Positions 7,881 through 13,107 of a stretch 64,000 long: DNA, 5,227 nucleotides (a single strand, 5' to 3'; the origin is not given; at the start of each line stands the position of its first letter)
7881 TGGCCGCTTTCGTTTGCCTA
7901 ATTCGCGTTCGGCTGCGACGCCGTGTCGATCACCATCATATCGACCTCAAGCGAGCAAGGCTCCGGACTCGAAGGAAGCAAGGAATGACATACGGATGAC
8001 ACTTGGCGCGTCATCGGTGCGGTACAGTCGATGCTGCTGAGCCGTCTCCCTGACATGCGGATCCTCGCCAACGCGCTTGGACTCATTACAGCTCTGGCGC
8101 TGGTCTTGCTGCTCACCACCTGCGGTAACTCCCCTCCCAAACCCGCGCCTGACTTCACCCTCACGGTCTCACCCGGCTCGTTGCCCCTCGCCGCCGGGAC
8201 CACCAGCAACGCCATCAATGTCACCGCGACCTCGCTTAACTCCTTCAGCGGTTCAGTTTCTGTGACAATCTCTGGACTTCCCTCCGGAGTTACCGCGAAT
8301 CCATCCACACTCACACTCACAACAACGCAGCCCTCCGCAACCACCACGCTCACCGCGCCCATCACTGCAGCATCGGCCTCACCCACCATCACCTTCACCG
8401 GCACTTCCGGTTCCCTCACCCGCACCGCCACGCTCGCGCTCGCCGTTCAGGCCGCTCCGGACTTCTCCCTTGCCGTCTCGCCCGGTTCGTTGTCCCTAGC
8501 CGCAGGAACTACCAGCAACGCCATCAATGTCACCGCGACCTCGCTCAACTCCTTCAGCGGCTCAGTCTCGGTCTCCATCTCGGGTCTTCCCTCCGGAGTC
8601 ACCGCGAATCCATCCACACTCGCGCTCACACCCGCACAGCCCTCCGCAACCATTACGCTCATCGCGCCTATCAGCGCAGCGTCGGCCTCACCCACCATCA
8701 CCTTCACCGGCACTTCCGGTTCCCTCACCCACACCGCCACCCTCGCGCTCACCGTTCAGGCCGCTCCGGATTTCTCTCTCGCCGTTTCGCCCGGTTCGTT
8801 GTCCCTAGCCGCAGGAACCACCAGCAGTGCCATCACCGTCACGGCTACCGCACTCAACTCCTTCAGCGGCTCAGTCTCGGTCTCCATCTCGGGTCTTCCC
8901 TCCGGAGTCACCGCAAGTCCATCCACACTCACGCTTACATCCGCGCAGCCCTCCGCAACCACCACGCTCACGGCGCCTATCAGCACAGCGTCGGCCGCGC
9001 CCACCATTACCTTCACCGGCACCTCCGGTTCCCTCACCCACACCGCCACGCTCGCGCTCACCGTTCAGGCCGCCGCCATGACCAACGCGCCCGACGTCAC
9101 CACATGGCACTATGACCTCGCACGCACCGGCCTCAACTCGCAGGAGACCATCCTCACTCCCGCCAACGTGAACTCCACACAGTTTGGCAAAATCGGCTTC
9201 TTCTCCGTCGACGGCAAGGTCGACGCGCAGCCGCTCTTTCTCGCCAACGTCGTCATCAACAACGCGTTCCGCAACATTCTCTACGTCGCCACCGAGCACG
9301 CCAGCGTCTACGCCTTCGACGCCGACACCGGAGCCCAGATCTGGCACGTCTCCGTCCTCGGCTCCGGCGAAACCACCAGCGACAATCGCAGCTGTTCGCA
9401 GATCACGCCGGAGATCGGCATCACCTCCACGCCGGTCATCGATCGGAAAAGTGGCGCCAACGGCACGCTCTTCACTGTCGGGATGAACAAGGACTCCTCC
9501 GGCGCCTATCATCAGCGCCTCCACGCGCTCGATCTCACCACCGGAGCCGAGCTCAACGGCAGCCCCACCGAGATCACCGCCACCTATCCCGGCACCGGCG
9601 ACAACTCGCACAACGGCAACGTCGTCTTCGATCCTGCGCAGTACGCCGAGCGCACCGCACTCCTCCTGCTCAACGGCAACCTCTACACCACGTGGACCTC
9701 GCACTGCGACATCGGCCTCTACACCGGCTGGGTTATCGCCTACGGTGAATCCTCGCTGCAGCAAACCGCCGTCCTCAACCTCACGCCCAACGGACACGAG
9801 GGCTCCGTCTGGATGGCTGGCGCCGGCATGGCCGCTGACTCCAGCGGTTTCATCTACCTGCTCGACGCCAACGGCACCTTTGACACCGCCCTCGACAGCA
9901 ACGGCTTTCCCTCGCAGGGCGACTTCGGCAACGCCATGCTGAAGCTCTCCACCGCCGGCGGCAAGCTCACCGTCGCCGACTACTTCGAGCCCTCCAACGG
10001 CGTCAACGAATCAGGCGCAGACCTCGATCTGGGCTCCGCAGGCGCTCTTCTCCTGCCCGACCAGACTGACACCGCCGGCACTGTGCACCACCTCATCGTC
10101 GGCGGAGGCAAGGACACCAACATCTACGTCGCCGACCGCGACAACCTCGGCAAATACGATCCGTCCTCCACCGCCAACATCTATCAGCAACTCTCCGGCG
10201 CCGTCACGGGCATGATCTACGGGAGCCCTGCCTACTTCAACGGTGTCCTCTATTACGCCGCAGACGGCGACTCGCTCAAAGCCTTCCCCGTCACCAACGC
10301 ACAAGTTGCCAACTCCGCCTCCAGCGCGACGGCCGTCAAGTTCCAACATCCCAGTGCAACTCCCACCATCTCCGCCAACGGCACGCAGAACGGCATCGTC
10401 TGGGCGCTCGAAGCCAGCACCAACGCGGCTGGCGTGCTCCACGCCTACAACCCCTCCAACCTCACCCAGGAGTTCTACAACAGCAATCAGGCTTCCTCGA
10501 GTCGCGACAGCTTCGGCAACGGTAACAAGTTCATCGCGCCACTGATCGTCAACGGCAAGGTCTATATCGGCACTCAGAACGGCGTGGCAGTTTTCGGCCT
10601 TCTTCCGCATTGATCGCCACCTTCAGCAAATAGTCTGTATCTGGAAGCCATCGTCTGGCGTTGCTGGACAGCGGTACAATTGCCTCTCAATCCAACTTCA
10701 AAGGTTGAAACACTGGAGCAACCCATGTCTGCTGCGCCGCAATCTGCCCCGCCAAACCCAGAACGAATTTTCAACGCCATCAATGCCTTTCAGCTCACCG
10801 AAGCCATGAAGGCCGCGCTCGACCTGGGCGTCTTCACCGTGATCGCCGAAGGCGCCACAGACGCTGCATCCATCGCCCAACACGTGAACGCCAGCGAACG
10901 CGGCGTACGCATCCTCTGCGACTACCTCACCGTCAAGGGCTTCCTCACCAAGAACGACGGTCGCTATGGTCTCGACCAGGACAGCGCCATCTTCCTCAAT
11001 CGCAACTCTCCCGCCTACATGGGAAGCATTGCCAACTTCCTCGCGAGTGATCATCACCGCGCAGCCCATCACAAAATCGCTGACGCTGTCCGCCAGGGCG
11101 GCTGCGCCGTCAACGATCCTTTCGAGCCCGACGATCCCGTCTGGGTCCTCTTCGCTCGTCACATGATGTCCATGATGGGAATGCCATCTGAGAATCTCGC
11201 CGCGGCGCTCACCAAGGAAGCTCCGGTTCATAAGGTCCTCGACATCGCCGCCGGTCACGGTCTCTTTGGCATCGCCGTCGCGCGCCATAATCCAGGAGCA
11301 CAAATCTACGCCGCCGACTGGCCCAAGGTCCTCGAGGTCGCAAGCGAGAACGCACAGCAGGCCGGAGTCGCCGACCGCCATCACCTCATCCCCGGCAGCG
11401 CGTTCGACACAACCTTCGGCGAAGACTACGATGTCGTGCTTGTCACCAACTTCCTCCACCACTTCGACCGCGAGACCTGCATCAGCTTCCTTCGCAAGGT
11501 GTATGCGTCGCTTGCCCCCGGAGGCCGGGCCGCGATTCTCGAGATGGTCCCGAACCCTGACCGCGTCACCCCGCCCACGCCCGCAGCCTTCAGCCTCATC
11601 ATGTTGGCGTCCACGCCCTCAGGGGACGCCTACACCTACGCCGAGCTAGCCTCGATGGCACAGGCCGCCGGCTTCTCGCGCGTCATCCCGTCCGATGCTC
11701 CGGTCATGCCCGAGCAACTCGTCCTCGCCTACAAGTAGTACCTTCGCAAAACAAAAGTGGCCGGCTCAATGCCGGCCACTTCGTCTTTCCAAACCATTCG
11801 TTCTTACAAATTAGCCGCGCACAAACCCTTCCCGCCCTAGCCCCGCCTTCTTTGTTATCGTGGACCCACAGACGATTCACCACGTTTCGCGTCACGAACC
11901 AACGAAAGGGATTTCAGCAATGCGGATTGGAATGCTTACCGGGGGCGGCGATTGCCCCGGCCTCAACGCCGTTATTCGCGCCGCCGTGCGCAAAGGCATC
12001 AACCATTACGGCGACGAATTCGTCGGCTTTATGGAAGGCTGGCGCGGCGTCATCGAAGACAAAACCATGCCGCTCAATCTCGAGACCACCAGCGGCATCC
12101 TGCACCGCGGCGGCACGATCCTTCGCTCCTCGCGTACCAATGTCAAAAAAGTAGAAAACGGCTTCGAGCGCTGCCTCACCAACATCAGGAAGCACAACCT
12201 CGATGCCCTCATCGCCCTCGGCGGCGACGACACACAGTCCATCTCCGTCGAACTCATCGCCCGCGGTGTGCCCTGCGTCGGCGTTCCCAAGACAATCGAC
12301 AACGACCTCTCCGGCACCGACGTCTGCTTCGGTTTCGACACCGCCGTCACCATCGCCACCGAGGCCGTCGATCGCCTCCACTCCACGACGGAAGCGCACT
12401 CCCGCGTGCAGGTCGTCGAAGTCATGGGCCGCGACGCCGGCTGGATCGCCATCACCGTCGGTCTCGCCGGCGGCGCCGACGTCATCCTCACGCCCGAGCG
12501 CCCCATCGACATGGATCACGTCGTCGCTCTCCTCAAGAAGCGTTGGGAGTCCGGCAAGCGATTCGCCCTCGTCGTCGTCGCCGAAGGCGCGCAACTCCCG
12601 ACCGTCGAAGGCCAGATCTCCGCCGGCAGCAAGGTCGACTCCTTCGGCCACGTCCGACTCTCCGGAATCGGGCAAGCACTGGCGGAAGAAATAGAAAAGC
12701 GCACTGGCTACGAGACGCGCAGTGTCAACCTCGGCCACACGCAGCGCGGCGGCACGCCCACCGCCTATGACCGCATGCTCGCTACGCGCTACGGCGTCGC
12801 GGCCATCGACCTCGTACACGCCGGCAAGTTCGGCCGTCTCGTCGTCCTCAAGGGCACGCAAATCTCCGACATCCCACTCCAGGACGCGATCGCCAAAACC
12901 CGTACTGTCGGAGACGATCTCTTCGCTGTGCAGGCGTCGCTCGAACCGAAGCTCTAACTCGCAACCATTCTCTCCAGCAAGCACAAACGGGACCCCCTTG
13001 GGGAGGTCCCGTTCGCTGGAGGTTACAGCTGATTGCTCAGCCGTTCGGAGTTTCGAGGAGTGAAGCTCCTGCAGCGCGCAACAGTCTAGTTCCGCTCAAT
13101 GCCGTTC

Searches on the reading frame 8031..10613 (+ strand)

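Call 15: search_protein_families(library=pfam, proteins=[window:8031-10613:+], max_evalue=0.00001)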
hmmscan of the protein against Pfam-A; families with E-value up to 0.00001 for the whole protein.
window:8031-10613:+ (860 aa): 1 family
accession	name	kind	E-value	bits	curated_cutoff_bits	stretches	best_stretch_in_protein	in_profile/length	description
PF13360.13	PQQ_2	-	3.7e-06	27.2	27.6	0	415-449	34-68/233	Outer membrane protein assembly factor BamB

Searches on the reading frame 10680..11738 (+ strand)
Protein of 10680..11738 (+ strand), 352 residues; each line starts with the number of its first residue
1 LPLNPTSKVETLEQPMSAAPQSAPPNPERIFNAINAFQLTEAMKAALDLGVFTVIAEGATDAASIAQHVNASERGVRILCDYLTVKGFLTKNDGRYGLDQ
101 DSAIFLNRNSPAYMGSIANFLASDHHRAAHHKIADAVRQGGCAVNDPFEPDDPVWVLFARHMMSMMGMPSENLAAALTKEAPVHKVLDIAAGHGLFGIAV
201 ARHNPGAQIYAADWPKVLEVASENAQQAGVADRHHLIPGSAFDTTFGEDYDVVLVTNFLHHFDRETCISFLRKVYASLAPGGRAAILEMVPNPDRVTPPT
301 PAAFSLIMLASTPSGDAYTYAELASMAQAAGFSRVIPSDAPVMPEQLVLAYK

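Call 15: search_protein_families(library=pfam, proteins=[window:10680-11738:+], max_evalue=0.00001)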
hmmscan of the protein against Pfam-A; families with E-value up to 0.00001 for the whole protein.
window:10680-11738:+ (352 aa): 8 families
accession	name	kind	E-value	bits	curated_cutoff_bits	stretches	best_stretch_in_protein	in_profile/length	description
PF00891.24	Methyltransf_2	-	2.3e-18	66.7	22.3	1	151-333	32-210/210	O-methyltransferase domain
PF08100.18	Dimerisation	-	7.5e-14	51.8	25.6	1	25-106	4-91/93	O-methyltransferase dimerisation domain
PF13649.12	Methyltransf_25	-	2.2e-12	47.9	27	1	186-282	1-97/97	Methyltransferase domain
PF08242.18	Methyltransf_12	-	2.9e-12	47.6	30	1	187-283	1-97/98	Methyltransferase domain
PF08241.18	Methyltransf_11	-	2.5e-09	38.1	21.2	1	187-286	1-95/95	Methyltransferase domain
PF13847.12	Methyltransf_31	-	2.9e-08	34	27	1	185-290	6-113/145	Methyltransferase domain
PF13489.12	Methyltransf_23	-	4.1e-08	33.6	27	1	170-332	10-159/164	Methyltransferase domain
PF05175.20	MTS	-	1.5e-07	31.6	23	1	170-284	20-136/170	Methyltransferase small domain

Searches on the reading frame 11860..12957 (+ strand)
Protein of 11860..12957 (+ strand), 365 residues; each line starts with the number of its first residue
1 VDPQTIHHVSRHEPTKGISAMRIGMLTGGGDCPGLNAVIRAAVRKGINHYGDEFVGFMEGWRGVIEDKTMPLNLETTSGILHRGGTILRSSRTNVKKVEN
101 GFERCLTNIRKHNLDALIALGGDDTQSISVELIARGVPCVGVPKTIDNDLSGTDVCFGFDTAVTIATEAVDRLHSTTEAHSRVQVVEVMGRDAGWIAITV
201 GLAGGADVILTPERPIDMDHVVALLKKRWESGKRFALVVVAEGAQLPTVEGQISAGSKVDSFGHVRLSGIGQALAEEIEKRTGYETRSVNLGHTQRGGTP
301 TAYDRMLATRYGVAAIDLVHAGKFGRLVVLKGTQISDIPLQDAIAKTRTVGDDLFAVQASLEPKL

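Call 15: search_protein_families(library=pfam, proteins=[window:11860-12957:+], max_evalue=0.00001)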
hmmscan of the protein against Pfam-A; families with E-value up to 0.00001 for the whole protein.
window:11860-12957:+ (365 aa): 1 family
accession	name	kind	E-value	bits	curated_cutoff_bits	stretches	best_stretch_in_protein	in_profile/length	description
PF00365.25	PFK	-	2.9e-103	345.5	30.9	1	22-318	1-276/277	Phosphofructokinase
